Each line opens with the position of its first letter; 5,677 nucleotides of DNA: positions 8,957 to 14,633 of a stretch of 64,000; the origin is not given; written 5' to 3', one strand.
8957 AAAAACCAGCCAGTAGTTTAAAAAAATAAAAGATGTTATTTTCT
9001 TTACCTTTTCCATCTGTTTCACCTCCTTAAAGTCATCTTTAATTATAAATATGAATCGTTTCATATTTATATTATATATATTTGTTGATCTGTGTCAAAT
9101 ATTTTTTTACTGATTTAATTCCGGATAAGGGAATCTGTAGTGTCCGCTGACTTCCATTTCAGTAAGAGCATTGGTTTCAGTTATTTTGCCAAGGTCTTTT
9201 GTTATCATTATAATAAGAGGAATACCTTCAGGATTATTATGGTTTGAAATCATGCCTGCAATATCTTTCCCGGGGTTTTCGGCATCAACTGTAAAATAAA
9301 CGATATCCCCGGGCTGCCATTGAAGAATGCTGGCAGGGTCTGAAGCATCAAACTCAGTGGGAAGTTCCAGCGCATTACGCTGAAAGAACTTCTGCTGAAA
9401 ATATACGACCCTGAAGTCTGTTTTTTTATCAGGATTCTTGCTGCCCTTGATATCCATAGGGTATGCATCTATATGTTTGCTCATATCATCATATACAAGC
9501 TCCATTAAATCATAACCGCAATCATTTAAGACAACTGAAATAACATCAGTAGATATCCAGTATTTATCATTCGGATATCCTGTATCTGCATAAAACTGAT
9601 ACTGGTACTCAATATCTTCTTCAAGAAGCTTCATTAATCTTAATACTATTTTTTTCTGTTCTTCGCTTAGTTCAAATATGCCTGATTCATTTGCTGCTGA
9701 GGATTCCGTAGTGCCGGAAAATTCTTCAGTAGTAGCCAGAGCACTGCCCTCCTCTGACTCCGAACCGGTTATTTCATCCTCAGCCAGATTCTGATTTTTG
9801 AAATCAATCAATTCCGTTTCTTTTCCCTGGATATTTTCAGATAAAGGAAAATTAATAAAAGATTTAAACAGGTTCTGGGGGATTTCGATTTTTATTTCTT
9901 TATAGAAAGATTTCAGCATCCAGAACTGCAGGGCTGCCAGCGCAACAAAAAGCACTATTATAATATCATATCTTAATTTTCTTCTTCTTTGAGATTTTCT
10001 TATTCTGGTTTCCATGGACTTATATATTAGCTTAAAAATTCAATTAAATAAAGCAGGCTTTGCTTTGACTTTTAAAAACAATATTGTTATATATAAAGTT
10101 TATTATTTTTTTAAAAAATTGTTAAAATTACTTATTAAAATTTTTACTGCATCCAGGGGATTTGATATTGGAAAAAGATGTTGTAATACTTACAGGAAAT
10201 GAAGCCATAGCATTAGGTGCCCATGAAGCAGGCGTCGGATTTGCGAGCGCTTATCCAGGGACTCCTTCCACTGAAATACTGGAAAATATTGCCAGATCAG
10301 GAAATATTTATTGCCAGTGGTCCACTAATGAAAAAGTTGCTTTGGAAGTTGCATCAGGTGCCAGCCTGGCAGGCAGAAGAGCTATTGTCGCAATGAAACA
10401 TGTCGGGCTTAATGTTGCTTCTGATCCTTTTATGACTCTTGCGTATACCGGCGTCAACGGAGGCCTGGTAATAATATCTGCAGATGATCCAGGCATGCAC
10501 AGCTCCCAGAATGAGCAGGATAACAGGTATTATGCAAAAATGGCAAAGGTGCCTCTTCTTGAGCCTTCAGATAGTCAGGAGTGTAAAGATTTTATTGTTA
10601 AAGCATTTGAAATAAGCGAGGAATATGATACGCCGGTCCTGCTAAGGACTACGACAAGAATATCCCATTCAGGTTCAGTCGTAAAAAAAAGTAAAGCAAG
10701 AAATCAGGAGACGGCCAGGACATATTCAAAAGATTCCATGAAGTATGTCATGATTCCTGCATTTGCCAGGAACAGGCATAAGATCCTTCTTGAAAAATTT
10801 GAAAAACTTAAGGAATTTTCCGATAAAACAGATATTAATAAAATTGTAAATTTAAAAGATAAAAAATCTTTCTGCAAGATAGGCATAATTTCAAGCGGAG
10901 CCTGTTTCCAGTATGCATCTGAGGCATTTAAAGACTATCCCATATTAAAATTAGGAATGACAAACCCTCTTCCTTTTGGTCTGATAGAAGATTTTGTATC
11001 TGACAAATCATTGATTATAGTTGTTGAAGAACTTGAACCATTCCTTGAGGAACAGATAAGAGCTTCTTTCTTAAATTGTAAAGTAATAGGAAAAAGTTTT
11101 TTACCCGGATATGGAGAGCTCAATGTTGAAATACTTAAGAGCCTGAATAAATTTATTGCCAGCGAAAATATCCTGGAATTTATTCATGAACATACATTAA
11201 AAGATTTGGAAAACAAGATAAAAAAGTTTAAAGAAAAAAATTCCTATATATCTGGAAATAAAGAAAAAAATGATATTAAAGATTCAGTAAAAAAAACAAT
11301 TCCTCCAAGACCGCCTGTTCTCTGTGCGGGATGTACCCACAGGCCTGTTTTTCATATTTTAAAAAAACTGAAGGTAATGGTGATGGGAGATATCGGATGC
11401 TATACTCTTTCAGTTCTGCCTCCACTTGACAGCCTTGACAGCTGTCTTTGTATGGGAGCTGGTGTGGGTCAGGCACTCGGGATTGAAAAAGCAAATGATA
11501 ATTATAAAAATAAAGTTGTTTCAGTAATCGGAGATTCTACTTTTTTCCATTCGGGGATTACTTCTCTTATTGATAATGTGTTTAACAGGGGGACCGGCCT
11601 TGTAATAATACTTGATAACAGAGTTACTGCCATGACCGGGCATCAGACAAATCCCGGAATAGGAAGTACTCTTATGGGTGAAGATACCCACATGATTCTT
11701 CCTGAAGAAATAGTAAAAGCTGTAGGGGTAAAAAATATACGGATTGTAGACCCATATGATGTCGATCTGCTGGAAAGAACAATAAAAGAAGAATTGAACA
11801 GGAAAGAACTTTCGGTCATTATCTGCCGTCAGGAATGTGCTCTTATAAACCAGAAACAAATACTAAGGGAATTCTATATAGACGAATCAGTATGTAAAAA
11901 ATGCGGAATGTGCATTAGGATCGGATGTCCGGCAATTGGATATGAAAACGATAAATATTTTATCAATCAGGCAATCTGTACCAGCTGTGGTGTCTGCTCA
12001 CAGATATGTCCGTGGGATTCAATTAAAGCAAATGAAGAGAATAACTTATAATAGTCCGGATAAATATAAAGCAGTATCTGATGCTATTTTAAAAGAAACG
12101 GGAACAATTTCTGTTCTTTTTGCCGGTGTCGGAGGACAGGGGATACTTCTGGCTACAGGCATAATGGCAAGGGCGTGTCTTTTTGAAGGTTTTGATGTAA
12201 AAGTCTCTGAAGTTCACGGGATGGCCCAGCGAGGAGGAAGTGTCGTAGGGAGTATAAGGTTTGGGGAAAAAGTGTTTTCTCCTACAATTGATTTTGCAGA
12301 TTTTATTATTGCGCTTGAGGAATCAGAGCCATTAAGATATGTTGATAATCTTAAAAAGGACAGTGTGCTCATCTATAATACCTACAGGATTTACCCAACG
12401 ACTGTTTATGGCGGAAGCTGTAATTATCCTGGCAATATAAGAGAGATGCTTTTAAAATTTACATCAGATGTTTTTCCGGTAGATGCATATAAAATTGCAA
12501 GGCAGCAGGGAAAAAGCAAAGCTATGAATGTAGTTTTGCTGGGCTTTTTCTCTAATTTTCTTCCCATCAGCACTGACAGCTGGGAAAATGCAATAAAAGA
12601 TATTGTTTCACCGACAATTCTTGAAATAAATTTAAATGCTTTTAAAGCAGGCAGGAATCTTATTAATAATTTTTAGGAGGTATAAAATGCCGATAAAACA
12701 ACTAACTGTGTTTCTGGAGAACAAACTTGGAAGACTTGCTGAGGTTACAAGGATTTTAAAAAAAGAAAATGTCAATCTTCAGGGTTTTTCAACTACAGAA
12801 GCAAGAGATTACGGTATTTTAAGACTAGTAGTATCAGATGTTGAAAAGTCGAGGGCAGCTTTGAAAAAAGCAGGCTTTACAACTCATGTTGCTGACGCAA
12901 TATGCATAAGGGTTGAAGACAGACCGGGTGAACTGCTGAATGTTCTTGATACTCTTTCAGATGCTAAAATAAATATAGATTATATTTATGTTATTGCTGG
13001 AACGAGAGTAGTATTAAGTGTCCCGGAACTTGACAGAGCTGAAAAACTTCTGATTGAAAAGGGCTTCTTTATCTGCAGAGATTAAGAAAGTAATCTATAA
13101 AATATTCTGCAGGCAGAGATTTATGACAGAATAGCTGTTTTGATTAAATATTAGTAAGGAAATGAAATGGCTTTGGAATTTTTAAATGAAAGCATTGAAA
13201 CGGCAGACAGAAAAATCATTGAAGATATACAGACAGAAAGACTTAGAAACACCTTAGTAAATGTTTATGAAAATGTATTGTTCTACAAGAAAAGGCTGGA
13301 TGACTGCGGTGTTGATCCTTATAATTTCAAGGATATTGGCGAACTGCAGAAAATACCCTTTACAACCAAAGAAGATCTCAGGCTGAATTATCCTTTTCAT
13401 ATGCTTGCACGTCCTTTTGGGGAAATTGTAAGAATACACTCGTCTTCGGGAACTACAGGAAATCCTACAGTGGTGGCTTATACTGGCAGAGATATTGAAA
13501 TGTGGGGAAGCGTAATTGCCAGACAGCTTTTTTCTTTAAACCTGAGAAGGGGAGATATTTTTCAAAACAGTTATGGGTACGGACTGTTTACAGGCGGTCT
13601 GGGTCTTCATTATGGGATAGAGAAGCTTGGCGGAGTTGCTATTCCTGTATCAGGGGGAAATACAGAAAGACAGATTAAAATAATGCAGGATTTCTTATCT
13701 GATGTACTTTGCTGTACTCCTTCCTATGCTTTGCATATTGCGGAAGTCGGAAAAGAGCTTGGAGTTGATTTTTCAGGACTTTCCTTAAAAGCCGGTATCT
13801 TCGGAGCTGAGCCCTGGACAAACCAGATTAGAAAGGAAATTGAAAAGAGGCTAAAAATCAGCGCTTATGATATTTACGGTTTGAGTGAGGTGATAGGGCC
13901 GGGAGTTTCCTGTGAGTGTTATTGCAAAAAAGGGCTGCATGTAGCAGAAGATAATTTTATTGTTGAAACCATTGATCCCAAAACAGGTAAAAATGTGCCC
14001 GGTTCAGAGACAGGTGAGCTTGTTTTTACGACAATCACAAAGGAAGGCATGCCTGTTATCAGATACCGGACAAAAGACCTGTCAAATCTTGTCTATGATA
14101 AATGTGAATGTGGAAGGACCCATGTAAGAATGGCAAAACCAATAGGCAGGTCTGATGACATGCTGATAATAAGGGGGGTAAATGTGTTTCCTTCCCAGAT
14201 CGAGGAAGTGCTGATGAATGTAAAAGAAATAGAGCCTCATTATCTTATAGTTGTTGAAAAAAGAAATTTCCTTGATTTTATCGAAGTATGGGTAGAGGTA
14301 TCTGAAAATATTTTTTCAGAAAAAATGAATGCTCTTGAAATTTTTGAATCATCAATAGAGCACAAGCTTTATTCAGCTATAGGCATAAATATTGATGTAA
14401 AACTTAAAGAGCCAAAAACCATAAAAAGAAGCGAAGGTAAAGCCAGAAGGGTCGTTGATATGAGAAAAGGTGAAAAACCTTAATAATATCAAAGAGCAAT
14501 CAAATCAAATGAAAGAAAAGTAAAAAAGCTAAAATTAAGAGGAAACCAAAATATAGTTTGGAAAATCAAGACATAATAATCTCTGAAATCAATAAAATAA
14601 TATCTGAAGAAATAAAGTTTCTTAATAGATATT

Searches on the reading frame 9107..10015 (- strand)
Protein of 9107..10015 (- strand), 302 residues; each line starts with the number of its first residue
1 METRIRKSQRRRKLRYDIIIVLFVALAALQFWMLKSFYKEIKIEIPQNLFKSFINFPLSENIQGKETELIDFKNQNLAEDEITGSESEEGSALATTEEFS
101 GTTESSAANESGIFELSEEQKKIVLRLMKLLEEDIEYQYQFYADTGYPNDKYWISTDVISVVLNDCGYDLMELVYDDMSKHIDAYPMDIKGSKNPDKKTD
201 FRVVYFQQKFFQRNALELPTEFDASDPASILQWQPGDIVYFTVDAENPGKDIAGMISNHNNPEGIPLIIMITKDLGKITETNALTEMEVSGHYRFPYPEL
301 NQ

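Call 3: search_protein_families(library=pfam, proteins=[window:9107-10015:-])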
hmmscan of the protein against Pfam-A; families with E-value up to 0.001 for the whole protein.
window:9107-10015:- (302 aa): 1 family
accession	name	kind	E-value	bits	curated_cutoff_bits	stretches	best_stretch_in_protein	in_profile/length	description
PF06940.17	DUF1287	-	1.6e-27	96.7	25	1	132-295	9-163/163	Domain of unknown function (DUF1287)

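Call 4: search_protein_families(library=ncbifam, proteins=[window:9107-10015:-])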
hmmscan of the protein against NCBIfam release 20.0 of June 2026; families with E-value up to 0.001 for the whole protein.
window:9107-10015:- (302 aa): 0 families

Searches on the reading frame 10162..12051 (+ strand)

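Call 3: search_protein_families(library=pfam, proteins=[window:10162-12051:+])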
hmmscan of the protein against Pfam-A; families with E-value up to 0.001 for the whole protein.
window:10162-12051:+ (629 aa): 6 families
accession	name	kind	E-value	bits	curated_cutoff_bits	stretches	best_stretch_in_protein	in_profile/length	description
PF02775.26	TPP_enzyme_C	-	5.9e-22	78.5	21.9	1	410-554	1-150/151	Thiamine pyrophosphate enzyme, C-terminal TPP binding domain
PF01855.24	POR_N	-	7.2e-15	55.8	27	1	19-180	2-171/231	Pyruvate flavodoxin/ferredoxin oxidoreductase, thiamine diP-bdg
PF00037.32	Fer4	-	7.4e-07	29.2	21.1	1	600-622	2-24/24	4Fe-4S binding domain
PF13237.11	Fer4_10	-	1.3e-05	25.5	25.5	1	572-617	3-53/53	4Fe-4S dicluster domain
PF14697.11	Fer4_21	-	7.1e-05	23.3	35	1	573-621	3-57/59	4Fe-4S dicluster domain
PF12797.12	Fer4_2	-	0.00078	19.7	24.5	0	598-618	2-22/22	4Fe-4S binding domain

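Call 4: search_protein_families(library=ncbifam, proteins=[window:10162-12051:+])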
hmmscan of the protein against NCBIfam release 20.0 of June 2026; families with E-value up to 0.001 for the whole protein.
window:10162-12051:+ (629 aa): 27 families (the best 25 are shown)
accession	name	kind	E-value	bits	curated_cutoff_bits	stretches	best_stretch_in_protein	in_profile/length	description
TIGR03336.1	IOR_alpha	equivalog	3.2e-213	709.3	650.9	1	9-621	4-595/595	indolepyruvate ferredoxin oxidoreductase subunit alpha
NF009589.0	PRK13030.1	subfamily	7.8e-38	129.8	816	1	80-584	126-648/1170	indolepyruvate ferredoxin oxidoreductase family protein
TIGR03710.1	OAFO_sf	subfamily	4.5e-20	71.7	482.75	2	5-77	191-266/561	2-oxoacid:acceptor oxidoreductase subunit alpha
NF009588.0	PRK13029.1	subfamily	7.8e-20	70.4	952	1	94-586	142-667/1196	indolepyruvate ferredoxin oxidoreductase family protein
NF006412.0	PRK08659.1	equivalog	2.9e-18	66.2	411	1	6-193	4-200/378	2-oxoacid:acceptor oxidoreductase subunit alpha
NF005507.0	PRK07119.1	subfamily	1.6e-17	63.3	399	1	7-184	4-190/352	3-methyl-2-oxobutanoate dehydrogenase subunit VorB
NF007206.0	PRK09627.1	equivalog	5.7e-10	38.7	579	1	8-174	4-179/375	2-oxoglutarate synthase subunit alpha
NF041170.1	Oxoac_fdxalpha_Archa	equivalog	9.3e-07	27.5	800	1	4-187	232-435/636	2-oxoacid:ferredoxin oxidoreductase subunit alpha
NF006232.0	PRK08366.1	equivalog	1.2e-06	27.4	646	1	9-175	9-181/394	2-ketoisovalerate ferredoxin oxidoreductase subunit alpha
NF040682.1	PorA_Arch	equivalog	3.1e-06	26.4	550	1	7-154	3-155/387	pyruvate synthase subunit PorA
TIGR02700.1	flavo_MJ0208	hypoth_equivalog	3.6e-06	26.4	251.35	1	570-626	142-199/234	dihydromethanopterin reductase (acceptor)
NF045764.1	PhenlGlyoxDHPadG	equivalog_domain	2.5e-05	23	700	1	7-161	2-159/398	NADH-dependent phenylglyoxylate dehydrogenase subunit alpha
NF042909.1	FMH_DH_FwdF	exception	4.1e-05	22.9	375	1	554-624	236-314/336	tungsten-dependent formylmethanofuran dehydrogenase subunit FwdF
NF041778.1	hetero_SS_HdrA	equivalog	4.2e-05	21.6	1400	1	572-623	583-635/771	ferredoxin:CoB-CoM heterodisulfide reductase subunit HdrA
TIGR01944.1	rnfB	subfamily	4.4e-05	23.1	68.7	1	566-626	103-165/190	RnfABCDGE type electron transport complex subunit B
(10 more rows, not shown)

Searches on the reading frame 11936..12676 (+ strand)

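Call 3: search_protein_families(library=pfam, proteins=[window:11936-12676:+])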
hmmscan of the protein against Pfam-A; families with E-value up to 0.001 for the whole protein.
window:11936-12676:+ (246 aa): 1 family
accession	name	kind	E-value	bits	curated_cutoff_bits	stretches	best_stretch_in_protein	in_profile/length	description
PF01558.24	POR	-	2.1e-37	129.4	27.4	1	66-240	1-172/173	Pyruvate ferredoxin/flavodoxin oxidoreductase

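Call 4: search_protein_families(library=ncbifam, proteins=[window:11936-12676:+])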
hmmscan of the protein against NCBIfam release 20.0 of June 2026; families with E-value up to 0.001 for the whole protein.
window:11936-12676:+ (246 aa): 26 families (the best 25 are shown)
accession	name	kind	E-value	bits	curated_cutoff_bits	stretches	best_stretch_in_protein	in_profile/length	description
NF005325.0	PRK06853.1-5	equivalog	3.9e-65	219.2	230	1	57-243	3-191/192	indolepyruvate oxidoreductase subunit beta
NF005322.0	PRK06853.1-2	equivalog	2.4e-58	197.2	237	1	57-242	5-192/197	indolepyruvate oxidoreductase subunit beta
NF005323.0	PRK06853.1-3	equivalog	3.4e-54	183.8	238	1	56-244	5-196/197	indolepyruvate oxidoreductase subunit beta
TIGR03334.1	IOR_beta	equivalog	3.7e-47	160.8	205.8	1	60-240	3-188/189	indolepyruvate ferredoxin oxidoreductase subunit beta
NF004918.0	PRK06274.1-4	equivalog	2.6e-35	122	278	1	58-245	3-194/202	indolepyruvate oxidoreductase subunit beta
NF005326.0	PRK06853.1-6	equivalog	2.5e-34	118.8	348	1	60-239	6-192/202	indolepyruvate oxidoreductase subunit beta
NF005324.0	PRK06853.1-4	equivalog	3.2e-33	115.3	222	1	60-244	5-190/196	indolepyruvate oxidoreductase subunit beta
NF005328.0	PRK06853.2-2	equivalog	3.3e-29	102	240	1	58-241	4-181/192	indolepyruvate oxidoreductase subunit beta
NF004917.0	PRK06274.1-3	equivalog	1.5e-28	100.2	284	1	60-243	5-193/203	indolepyruvate oxidoreductase subunit beta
NF004915.0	PRK06274.1-1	equivalog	2e-28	99.2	274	1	60-243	5-192/194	indolepyruvate oxidoreductase subunit beta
NF005327.0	PRK06853.2-1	equivalog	9.9e-23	81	242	1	58-211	4-156/194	indolepyruvate oxidoreductase subunit beta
NF004916.0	PRK06274.1-2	equivalog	1.1e-19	71.2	227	1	61-129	6-75/178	indolepyruvate oxidoreductase subunit beta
NF006323.0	PRK08537.1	equivalog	7.6e-18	64.5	235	1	60-244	5-179/181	2-oxoacid:ferredoxin oxidoreductase subunit gamma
TIGR03710.1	OAFO_sf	subfamily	1.9e-16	59.8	482.75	1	58-244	2-174/561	2-oxoacid:acceptor oxidoreductase subunit alpha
NF006211.0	PRK08338.1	equivalog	6e-14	51.9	239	1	60-160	3-104/170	2-oxoacid:ferredoxin oxidoreductase subunit gamma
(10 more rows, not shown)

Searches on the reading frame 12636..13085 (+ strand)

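Call 3: search_protein_families(library=pfam, proteins=[window:12636-13085:+])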
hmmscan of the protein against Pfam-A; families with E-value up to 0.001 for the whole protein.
window:12636-13085:+ (149 aa): 5 families
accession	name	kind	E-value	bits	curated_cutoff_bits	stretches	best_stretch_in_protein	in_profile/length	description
PF19571.5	ACT_8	-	3.2e-20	72.8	23.5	1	18-137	1-123/141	ACT domain pair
PF01842.31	ACT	-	2.4e-14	53.2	27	2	22-77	2-59/66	ACT domain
PF22629.2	ACT_AHAS_ss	-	3.3e-10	40.4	27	1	23-77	1-57/67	AHAS small subunit-like ACT domain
PF13291.12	ACT_4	-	2.4e-07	31.7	27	0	22-67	8-57/80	ACT domain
PF13840.12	ACT_7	-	0.00044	20.5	27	0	31-59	21-48/65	ACT domain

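Call 4: search_protein_families(library=ncbifam, proteins=[window:12636-13085:+])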
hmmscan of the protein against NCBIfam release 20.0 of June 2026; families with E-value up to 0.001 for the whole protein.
window:12636-13085:+ (149 aa): 4 families
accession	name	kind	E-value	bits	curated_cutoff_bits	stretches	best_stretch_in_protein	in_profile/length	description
NF006352.0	PRK08577.1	equivalog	4.5e-07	30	140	0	20-55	56-91/136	hypothetical protein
TIGR00656.1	asp_kin_monofn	equivalog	3.2e-05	23.1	402.25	0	22-80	268-329/407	aspartate kinase, monofunctional class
NF005107.0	PRK06545.1-5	equivalog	9e-05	21.6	414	0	25-75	300-352/367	prephenate dehydrogenase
NF005113.0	PRK06545.2-5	equivalog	0.00039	19.5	497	0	20-73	312-365/378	prephenate dehydrogenase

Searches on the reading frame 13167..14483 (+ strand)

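Call 3: search_protein_families(library=pfam, proteins=[window:13167-14483:+])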
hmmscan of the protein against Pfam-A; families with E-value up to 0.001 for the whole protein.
window:13167-14483:+ (438 aa): 2 families
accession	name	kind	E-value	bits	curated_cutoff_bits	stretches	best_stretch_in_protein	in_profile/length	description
PF14535.12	AMP-binding_C_2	-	4.2e-32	110.7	25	1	337-433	1-96/96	AMP-binding enzyme C-terminal domain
PF00501.34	AMP-binding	-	7.5e-09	35.3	29.9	1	93-287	170-374/384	AMP-binding enzyme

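Call 4: search_protein_families(library=ncbifam, proteins=[window:13167-14483:+])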
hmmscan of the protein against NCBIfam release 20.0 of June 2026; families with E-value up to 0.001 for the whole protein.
window:13167-14483:+ (438 aa): 22 families
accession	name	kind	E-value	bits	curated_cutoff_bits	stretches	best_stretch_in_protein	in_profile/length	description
TIGR02155.1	PA_CoA_ligase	equivalog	5.7e-163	542.3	646.3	1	11-433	1-422/422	phenylacetate--CoA ligase PaaK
NF041878.1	paak_haloarch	equivalog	1.3e-156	521.5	700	1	8-433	3-427/427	phenylacetate--CoA ligase PaaK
NF053551.1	FlxY_rubin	equivalog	3.8e-58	197.2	520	1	11-421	2-407/424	flexirubin biosynthesis putative acyl-CoA ligase FlxY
NF045666.1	DVU1553_fam_AMP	equivalog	6.7e-52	176.6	300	1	11-328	16-330/331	DVU_1553 family AMP-dependent CoA ligase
TIGR03335.1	F390_ftsA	equivalog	7.5e-38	130.4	458.7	1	5-354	1-354/445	coenzyme F390 synthetase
NF041217.1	BagE_FevW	exception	1e-32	113.7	800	1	21-353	16-335/424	bagremycin/ferroverdin synthetase BagE/FevW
TIGR02304.1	aden_form_hyp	equivalog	6.4e-12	45.2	251.9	1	168-413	178-416/430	F390 synthetase-related protein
NF004837.0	PRK06187.1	subfamily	1.9e-09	36.3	476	1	93-255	178-335/531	long-chain-fatty-acid--CoA ligase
NF006167.0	PRK08308.1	equivalog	3.5e-06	26.2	513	1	326-357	310-341/414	acyl-CoA synthetase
NF006624.1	PRK09192.1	subfamily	1.9e-05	23.2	600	1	326-429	453-554/567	fatty acyl-AMP ligase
NF005797.0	PRK07638.1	equivalog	2.5e-05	23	518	1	326-368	380-422/487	acyl-CoA synthetase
NF047394.1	AcylCoAsynMbcS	equivalog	3.6e-05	22.6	850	0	91-256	176-339/525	acyl-CoA synthetase MbcS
NF053567.1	HBDA_AROS1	equivalog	7.8e-05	21.2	1000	0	326-376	413-463/523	3-hydroxybenzoate--CoA ligase HbdA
NF005850.0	PRK07768.1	subfamily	0.00012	20.5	572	1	327-429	434-537/545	long-chain-fatty-acid--CoA ligase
TIGR01923.1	menE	equivalog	0.00013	21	330.15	0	327-385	346-404/442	o-succinylbenzoate--CoA ligase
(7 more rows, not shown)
